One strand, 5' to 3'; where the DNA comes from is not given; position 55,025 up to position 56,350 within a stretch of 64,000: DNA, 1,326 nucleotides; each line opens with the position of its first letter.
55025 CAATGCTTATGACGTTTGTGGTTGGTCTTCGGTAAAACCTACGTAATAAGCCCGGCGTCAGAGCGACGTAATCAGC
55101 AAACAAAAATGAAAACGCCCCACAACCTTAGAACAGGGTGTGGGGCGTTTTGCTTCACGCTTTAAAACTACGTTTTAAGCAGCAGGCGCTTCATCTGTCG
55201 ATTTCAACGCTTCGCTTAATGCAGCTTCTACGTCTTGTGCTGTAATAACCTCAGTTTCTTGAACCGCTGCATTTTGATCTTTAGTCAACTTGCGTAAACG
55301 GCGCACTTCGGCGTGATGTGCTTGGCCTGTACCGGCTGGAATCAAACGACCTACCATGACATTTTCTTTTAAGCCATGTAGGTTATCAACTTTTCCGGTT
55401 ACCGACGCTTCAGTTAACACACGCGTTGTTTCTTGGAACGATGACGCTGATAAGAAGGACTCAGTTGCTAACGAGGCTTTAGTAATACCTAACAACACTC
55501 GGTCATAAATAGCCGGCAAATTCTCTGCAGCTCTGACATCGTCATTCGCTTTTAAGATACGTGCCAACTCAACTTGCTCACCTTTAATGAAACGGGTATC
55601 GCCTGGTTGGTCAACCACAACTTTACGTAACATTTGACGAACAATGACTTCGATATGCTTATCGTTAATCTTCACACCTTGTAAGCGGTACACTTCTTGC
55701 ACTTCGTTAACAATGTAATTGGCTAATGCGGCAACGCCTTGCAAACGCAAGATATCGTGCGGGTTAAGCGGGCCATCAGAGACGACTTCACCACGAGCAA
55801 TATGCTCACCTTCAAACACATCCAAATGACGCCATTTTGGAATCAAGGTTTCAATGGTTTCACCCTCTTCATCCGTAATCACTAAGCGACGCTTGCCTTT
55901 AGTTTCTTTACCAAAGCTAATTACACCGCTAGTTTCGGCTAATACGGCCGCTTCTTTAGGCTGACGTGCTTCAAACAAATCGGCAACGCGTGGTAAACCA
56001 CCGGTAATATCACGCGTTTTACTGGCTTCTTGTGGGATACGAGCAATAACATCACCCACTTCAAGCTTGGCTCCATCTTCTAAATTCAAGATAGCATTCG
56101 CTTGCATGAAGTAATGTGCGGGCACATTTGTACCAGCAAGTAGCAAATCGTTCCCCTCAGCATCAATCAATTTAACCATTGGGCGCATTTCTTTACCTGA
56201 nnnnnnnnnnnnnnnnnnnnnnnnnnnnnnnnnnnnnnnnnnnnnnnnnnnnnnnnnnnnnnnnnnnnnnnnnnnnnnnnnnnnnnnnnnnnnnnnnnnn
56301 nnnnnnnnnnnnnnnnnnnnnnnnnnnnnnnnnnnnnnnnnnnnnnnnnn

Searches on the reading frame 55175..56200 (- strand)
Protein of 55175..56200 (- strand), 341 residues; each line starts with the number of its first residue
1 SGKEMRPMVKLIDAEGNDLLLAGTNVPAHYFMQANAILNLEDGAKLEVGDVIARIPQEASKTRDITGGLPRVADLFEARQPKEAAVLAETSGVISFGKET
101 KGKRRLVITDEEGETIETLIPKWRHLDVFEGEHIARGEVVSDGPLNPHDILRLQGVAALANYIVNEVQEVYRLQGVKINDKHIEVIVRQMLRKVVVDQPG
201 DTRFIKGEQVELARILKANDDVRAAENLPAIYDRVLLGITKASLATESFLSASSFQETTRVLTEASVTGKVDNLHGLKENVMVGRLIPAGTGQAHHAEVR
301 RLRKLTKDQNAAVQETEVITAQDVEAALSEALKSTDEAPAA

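Call 13: find_related_loci(query=window:55175-56200:-, collection=genome_contigs, flank=10000)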
Query window:55175-56200:- (341 aa) in genome_contigs; peptide patterns used: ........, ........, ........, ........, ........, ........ (x = any residue, [..] = any of these).
600 stretches matched a pattern (row limit reached: there are more); 596 encode a relative of the query (tblastn E <= 1e-3); the best 80 are kept; 80 distinct loci.
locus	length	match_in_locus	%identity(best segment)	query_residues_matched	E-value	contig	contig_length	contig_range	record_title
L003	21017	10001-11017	70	2-337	4e-154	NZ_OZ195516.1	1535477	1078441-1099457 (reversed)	Rickettsiella endosymbiont of Litargus connexus isolate 54705 chromosome 1, complete sequence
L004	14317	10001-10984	68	1-335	4e-149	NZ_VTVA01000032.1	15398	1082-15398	Pseudomonas saliphila strain 16W4-4-3 Scaffold32, whole genome shotgun sequence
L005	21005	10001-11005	68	1-336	4e-148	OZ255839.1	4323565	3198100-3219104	MAG: Candidatus Azotimanducaceae bacterium isolate e4f93a98-9056-431b-a72e-ec3cbfc2d9fa genome assembly, chromosome: 1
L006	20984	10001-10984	67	1-335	9e-147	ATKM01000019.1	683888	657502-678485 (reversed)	Pseudomonas sp. P818 P818-scaffold21, whole genome shotgun sequence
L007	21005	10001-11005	67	1-339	1e-146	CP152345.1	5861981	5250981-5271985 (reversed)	Ectopseudomonas oleovorans strain SDU_PSEU1 chromosome, complete genome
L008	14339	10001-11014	66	1-341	3e-146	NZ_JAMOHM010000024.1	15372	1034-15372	Stutzerimonas frequens strain DNSP21 27DNSP21gv5C024, whole genome shotgun sequence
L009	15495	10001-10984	67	1-335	7e-146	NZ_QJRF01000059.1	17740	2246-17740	Pseudomonas taiwanensis strain xwS3 289, whole genome shotgun sequence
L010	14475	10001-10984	66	1-335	8e-146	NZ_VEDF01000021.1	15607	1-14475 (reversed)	Pseudomonas sp. URMO17WK12:I11 strain DE0216 NODE_21_length_15607_cov_18.097682, whole genome shotgun sequence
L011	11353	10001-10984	66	1-335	4e-146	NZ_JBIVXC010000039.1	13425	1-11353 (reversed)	Pseudomonas sp. NPDC090755 NPDC090755_414_G3.ctg-0039, whole genome shotgun sequence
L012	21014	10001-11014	66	1-340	8e-147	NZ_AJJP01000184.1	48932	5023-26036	Pseudomonas donghuensis strain HYS Scaffold32_1, whole genome shotgun sequence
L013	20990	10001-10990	67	1-332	2e-145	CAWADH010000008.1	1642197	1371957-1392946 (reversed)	MAG: uncultured Gammaproteobacteria bacterium isolate MFD00822.bin.2.176 genome assembly, contig: contig_49314, whole ge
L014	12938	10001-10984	66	1-335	5e-145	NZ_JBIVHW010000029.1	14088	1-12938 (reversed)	Pseudomonas sp. NPDC089422 NPDC089422_163_A9.ctg-0029, whole genome shotgun sequence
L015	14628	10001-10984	66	1-335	5e-145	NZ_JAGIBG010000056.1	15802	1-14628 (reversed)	MAG: Pseudomonas sp. isolate BIN42 scaffold56_cov0, whole genome shotgun sequence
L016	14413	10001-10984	66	1-335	5e-145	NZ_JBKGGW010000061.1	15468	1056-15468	Pseudomonas sp. SMN11 contig_61, whole genome shotgun sequence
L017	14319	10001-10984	66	1-335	6e-145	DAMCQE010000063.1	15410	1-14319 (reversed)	MAG TPA_asm: Pseudomonas sp. isolate CTOTU49974 NODE_332_length_15410_cov_26.568544, whole genome shotgun sequence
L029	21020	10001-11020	64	1-340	8e-144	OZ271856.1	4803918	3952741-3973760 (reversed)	MAG: Halieaceae bacterium isolate eafbf298-d657-4fa2-a983-9054ca6ef23f genome assembly, chromosome: 1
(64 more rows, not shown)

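Call 68: search_protein_families(library=pfam, proteins=[L003:11276-14095:+, L029:11799-13829:-, L029:14010-16049:+, L029:11079-11936:+, L029:16125-16892:-, L029:17285-17899:-], max_evalue=0.001)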
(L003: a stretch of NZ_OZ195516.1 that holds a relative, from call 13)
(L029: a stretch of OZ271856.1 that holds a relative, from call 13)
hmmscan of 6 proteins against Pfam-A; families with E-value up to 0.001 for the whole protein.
L003:11276-14095:+ (939 aa): 0 families

L029:11799-13829:- (676 aa): 0 families

L029:14010-16049:+ (679 aa): 6 families
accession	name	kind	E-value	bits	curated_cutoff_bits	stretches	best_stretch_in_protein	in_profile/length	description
PF08447.18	PAS_3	-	1.7e-29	102.4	25.6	2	54-140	2-88/89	PAS fold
PF02518.31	HATPase_c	-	2.4e-19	70.3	26.4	1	407-527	2-109/111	Histidine kinase-, DNA gyrase B-, and HSP90-like ATPase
PF00072.30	Response_reg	-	5e-18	65.7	30.2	1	552-663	1-110/111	Response regulator receiver domain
PF00989.32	PAS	-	3.1e-07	30.8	22.6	1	32-144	2-113/113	PAS fold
PF13426.13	PAS_9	-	3.2e-06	27.8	27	0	77-146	35-103/103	PAS domain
PF00512.31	HisKA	-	0.00054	20.4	26.9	0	304-362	5-63/66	His Kinase A (phospho-acceptor) domain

L029:11079-11936:+ (285 aa): 10 families
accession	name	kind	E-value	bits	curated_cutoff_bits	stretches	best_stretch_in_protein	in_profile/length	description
PF13428.12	TPR_14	-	5.3e-11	42.5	23.5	0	163-195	1-33/44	Tetratricopeptide repeat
PF14559.12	TPR_19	-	2.8e-10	40.8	25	1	146-207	9-67/68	Tetratricopeptide repeat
PF13174.12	TPR_6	-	2.8e-07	31.2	26.3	1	168-195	5-32/33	Tetratricopeptide repeat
PF07719.23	TPR_2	-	4e-07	30.1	27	0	164-195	2-33/34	Tetratricopeptide repeat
PF13181.12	TPR_8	-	1.7e-05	25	25.7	0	164-195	2-33/34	Tetratricopeptide repeat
PF13396.11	PLDc_N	-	3.4e-05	24.2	23.3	1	51-86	2-40/42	Phospholipase_D-nuclease N-terminal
PF13432.12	TPR_16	-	4.1e-05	24.4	32.7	1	169-222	3-53/65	Tetratricopeptide repeat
PF13431.12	TPR_17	-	0.00027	21.4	24.4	0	186-219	2-33/34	Tetratricopeptide repeat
PF00515.34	TPR_1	-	0.00039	20.6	27.8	0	166-196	4-34/34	Tetratricopeptide repeat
PF13424.12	TPR_12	-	0.00067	20.2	30.1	0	146-191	28-73/77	Tetratricopeptide repeat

L029:16125-16892:- (255 aa): 3 families
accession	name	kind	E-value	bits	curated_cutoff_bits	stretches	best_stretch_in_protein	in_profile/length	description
PF03881.20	Fructosamin_kin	-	1.7e-67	228.1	22.4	1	9-253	37-284/288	Fructosamine kinase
PF01636.29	APH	-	3.6e-19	69.9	23.2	1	3-223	13-236/239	Phosphotransferase enzyme family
PF19974.5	TCAD9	-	0.0009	18.9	40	0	147-181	287-320/429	Ternary complex associated domain 9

L029:17285-17899:- (204 aa): 0 families
